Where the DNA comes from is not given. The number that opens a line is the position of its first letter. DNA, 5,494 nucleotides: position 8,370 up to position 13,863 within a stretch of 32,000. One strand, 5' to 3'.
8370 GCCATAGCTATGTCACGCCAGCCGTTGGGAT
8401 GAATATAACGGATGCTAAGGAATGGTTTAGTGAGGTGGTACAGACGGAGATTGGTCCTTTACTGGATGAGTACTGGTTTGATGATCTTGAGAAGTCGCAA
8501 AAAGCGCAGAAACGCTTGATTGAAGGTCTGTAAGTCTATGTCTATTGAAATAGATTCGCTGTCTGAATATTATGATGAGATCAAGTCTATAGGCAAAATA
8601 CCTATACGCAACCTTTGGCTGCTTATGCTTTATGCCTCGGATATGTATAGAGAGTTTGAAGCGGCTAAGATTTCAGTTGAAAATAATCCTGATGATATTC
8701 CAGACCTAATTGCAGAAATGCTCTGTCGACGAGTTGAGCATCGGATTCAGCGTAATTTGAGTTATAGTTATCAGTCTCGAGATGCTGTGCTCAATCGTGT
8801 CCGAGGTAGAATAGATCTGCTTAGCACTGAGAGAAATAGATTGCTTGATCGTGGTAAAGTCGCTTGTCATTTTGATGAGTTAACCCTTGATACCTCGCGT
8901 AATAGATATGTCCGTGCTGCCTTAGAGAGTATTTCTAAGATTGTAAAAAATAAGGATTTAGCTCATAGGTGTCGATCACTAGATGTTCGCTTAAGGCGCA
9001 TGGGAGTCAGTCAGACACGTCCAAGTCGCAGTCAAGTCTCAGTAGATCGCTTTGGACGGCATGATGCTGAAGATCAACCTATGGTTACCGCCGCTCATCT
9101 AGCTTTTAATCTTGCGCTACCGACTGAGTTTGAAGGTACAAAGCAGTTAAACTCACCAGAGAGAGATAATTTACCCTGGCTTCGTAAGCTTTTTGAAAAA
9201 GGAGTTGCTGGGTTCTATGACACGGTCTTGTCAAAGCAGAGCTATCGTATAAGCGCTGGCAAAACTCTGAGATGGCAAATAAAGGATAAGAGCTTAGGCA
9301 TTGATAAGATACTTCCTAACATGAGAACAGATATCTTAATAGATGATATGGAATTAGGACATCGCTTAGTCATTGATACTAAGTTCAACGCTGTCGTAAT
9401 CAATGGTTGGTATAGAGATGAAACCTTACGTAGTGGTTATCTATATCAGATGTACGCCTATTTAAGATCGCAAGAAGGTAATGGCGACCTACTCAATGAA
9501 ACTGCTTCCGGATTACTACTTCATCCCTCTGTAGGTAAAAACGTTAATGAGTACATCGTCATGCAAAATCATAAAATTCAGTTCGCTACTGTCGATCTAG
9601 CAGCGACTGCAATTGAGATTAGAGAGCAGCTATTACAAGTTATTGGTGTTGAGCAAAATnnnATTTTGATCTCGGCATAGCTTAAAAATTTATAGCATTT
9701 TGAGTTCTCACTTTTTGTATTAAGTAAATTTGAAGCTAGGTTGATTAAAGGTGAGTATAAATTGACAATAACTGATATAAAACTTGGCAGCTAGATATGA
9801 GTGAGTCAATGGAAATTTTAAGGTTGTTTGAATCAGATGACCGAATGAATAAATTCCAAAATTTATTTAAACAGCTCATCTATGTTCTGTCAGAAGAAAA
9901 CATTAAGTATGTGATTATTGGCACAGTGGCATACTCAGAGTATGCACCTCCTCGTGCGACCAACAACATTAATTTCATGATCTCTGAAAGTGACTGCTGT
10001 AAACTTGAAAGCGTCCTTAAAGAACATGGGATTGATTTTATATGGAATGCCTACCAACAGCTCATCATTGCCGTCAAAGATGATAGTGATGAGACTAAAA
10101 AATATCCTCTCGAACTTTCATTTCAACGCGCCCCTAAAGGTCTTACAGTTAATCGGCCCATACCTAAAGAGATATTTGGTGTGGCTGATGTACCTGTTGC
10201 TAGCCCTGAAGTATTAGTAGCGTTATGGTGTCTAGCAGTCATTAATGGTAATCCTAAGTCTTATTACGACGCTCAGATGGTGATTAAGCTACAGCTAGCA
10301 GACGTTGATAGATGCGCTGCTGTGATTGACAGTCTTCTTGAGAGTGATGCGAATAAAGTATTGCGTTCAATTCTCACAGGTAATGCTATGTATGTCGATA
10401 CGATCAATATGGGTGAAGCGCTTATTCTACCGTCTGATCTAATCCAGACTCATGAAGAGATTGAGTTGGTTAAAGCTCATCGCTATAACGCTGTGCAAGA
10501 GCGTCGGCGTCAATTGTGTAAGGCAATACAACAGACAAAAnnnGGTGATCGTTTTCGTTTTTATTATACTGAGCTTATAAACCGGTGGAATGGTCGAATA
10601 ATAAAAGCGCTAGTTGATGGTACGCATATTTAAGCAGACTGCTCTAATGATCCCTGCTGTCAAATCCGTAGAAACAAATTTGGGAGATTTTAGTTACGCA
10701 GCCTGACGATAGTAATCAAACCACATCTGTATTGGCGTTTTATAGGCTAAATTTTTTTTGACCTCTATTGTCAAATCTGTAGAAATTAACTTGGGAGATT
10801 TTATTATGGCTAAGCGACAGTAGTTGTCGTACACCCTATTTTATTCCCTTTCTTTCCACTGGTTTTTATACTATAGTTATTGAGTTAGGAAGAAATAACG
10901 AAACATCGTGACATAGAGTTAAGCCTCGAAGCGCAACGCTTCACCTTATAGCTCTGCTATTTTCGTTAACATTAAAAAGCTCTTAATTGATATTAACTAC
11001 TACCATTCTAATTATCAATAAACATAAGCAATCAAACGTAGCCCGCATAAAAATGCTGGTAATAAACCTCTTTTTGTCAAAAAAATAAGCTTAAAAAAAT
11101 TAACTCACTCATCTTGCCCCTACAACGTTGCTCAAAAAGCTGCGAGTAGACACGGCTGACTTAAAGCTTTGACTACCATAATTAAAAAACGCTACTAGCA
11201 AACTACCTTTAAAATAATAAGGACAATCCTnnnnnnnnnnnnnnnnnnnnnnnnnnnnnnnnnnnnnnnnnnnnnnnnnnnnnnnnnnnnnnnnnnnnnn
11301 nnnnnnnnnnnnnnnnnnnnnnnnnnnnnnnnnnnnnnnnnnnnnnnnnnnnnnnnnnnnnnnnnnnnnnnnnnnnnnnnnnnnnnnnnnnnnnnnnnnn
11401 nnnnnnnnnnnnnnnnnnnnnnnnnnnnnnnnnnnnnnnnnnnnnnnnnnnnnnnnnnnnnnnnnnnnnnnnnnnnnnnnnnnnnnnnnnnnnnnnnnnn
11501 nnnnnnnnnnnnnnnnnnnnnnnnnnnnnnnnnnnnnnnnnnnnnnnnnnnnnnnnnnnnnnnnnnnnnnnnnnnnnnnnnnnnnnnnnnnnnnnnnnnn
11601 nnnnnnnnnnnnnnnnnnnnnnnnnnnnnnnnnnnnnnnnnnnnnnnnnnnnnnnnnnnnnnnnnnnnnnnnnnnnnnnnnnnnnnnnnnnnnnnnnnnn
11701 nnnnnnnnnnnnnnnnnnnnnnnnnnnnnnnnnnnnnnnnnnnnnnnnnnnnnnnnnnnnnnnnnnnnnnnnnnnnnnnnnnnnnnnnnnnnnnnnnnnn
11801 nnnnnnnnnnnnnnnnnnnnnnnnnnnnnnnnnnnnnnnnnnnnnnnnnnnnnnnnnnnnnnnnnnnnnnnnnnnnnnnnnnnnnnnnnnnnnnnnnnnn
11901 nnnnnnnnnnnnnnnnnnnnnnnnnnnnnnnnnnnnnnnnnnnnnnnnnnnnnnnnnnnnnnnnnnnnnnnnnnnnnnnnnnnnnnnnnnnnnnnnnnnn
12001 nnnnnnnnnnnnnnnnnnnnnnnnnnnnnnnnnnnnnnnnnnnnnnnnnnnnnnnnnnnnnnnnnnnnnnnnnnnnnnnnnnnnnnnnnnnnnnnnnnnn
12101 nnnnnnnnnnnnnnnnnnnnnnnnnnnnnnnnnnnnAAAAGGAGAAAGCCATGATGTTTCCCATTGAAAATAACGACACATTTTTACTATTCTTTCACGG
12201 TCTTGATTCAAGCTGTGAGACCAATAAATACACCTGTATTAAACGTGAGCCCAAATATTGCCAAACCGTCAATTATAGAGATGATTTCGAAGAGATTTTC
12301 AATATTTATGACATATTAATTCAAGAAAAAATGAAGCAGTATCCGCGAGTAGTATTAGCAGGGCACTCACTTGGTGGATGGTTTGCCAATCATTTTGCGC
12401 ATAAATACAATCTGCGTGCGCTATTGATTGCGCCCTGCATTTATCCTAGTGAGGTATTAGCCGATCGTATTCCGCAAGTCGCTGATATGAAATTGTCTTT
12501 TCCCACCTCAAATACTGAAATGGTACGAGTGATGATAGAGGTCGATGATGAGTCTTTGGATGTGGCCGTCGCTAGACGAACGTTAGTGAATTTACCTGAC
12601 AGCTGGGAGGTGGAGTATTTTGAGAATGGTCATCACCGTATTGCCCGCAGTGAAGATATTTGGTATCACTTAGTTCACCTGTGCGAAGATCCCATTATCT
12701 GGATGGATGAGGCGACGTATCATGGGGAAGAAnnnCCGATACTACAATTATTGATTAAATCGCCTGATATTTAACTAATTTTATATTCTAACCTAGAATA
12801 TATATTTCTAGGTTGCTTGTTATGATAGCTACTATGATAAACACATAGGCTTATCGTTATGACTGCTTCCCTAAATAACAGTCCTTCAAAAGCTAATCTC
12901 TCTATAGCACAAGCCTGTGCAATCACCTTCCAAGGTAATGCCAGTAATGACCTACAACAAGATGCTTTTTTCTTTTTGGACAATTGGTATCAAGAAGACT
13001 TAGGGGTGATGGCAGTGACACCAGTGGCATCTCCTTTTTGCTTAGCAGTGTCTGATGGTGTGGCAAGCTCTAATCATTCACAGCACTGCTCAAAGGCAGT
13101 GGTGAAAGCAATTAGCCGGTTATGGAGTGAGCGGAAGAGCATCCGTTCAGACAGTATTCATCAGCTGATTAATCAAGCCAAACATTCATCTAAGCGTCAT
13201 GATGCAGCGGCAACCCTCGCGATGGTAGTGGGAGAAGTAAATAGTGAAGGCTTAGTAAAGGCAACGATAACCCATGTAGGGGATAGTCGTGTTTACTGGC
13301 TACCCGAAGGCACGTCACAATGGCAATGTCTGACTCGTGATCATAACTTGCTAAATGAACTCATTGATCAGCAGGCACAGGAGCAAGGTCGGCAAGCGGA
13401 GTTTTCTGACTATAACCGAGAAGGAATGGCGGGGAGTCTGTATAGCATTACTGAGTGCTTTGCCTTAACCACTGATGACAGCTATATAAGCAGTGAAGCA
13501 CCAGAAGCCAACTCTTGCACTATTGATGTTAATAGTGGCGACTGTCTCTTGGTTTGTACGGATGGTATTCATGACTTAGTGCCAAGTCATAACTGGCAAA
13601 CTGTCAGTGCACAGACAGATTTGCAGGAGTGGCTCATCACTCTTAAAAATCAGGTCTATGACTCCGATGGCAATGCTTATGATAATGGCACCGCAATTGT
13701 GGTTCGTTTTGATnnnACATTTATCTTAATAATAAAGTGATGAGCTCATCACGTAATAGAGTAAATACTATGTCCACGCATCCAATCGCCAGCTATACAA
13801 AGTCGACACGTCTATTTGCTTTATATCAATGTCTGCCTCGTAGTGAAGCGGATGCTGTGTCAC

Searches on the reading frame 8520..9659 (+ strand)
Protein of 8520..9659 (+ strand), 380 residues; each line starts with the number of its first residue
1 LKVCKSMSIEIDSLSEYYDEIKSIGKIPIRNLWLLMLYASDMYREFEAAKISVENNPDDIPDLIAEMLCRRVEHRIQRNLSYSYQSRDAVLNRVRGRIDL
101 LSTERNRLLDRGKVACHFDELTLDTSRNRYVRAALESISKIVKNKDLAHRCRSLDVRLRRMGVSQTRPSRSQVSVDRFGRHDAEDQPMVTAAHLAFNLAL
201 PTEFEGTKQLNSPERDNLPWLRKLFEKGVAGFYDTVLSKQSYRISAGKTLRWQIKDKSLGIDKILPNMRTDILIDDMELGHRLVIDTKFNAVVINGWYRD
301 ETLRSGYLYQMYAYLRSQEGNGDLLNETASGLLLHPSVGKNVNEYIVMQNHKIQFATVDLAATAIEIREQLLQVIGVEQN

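Call 10: search_protein_families(library=pfam, proteins=[window:8520-9659:+], max_evalue=0.001)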
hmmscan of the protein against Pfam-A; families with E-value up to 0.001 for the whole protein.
window:8520-9659:+ (380 aa): 1 family
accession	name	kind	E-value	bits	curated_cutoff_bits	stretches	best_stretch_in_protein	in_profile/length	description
PF10117.15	McrBC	-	1.9e-23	83.4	23.9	1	23-324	30-314/318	McrBC 5-methylcytosine restriction system component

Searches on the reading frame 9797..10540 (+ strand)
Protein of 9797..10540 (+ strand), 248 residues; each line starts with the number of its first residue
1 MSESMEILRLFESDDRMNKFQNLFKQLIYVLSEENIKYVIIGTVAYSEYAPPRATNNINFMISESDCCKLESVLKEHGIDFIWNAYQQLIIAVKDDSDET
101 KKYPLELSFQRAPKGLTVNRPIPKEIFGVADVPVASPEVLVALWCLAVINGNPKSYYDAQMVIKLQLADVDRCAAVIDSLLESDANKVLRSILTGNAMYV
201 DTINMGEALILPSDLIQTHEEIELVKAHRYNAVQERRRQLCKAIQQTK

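Call 10: search_protein_families(library=pfam, proteins=[window:9797-10540:+], max_evalue=0.001)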
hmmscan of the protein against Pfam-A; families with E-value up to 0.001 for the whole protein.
window:9797-10540:+ (248 aa): 0 families

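Call 23: search_protein_families(library=pfam, proteins=[window:9797-10540:+], max_evalue=10)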
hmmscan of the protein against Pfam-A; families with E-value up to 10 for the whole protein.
window:9797-10540:+ (248 aa): 1 family
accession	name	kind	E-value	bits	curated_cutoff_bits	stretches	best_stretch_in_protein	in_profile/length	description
PF14907.12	NTP_transf_5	-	0.01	15.8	31.2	1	14-128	50-163/249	Uncharacterised nucleotidyltransferase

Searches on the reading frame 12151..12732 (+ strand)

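Call 10: search_protein_families(library=pfam, proteins=[window:12151-12732:+], max_evalue=0.001)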
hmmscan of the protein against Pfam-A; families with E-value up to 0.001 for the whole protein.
window:12151-12732:+ (194 aa): 3 families
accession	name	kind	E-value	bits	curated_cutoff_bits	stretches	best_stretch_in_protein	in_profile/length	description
PF05728.18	UPF0227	-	3e-10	40.8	21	1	12-109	2-103/187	Uncharacterised protein family (UPF0227)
PF12697.13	Abhydrolase_6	-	6.5e-05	24.1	26.3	1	58-152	63-151/217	Alpha/beta hydrolase family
PF12146.15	Hydrolase_4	-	0.00052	19.8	27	1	42-103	58-117/239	Serine aminopeptidase, S33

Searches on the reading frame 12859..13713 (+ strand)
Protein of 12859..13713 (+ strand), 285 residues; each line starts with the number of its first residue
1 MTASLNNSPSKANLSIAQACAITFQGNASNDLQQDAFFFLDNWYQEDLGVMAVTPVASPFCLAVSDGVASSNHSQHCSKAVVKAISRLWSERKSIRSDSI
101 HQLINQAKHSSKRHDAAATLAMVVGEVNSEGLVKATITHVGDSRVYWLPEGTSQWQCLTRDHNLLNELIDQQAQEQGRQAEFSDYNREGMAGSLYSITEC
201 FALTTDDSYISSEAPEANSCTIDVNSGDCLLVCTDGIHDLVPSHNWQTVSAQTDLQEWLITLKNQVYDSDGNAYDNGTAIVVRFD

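Call 10: search_protein_families(library=pfam, proteins=[window:12859-13713:+], max_evalue=0.001)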
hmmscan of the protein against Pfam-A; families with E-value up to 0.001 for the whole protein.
window:12859-13713:+ (285 aa): 1 family
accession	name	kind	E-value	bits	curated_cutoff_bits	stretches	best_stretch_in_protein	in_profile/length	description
PF13672.11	PP2C_2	-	2.1e-11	44.2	24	1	56-243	22-181/209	Protein phosphatase 2C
